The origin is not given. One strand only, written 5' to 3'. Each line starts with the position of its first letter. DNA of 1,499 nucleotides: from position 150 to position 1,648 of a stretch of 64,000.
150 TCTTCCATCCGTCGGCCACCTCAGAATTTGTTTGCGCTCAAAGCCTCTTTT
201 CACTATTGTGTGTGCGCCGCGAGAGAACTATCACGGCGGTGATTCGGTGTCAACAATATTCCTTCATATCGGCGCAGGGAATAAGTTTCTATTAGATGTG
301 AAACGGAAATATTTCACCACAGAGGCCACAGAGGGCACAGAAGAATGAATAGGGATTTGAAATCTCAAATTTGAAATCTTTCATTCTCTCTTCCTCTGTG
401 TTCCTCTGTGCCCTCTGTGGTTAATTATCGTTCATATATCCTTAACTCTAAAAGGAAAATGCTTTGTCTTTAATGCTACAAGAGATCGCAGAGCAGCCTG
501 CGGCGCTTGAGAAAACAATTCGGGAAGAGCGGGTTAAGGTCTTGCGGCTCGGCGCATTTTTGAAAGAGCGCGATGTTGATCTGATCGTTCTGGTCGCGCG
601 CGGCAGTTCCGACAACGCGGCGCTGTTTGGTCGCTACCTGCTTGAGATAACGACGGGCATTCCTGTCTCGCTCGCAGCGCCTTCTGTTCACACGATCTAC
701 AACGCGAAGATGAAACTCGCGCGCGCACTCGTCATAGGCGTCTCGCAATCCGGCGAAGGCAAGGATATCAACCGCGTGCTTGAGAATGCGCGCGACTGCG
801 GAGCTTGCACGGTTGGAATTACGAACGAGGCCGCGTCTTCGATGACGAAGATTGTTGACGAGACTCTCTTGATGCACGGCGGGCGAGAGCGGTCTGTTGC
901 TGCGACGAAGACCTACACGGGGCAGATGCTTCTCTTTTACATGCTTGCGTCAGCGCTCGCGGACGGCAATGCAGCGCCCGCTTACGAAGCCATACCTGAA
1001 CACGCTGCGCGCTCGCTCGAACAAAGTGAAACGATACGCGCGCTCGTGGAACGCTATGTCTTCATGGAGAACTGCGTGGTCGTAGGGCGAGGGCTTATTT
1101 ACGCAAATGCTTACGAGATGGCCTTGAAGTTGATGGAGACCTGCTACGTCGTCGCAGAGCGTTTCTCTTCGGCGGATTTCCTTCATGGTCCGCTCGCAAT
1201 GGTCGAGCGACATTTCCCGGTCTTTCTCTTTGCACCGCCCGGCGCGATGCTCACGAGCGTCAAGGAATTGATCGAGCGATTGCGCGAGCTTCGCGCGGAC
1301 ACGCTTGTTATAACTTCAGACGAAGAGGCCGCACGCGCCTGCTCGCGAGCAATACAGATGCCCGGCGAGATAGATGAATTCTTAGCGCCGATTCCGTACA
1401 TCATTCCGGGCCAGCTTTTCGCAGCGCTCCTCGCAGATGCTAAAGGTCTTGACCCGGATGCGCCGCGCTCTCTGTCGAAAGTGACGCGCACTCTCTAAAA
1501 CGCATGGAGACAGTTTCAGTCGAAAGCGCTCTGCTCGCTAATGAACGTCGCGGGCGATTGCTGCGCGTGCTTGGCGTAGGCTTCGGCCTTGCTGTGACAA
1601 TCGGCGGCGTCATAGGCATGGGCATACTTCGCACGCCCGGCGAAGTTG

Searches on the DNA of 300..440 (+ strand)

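Call 92: search_dna_similar(query=window:300-440:+, collection=plasmids, mode=distant, max_evalue=0.001, max_rows=10)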
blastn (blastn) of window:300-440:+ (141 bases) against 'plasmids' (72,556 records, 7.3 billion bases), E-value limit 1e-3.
Records with a match: 3; places in all: 3; records where one place covers at least 80% of the query: 0.
Best place of each record, by identity: 90-95% 1; 80-90% 2.
By first word of the organism name: Bacteroides 3.
By predicted mobility (MOB-suite, as given by PLSDB): non-mobilizable 3.
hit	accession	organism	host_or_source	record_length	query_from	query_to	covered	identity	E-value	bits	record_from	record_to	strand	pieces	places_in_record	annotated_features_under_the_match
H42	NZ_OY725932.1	Bacteroides finegoldii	-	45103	9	56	34%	83.3%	7e-4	50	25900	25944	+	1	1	RNA-binding S4 domain-containing protein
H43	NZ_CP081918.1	Bacteroides ovatus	Homo sapiens,blood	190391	11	52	30%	85.7%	7e-4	50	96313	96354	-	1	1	none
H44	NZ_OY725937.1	Bacteroides finegoldii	-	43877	12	46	25%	91.4%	7e-4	51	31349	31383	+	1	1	none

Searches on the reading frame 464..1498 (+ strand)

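Call 52: search_protein_families(library=pfam, proteins=[window:464-1498:+], max_evalue=0.00001)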
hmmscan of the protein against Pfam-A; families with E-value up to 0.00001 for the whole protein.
window:464-1498:+ (344 aa): 1 family
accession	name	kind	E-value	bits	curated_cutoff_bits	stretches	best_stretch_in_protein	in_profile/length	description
PF01380.27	SIS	-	1.3e-30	106.3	25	2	41-163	8-130/131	SIS domain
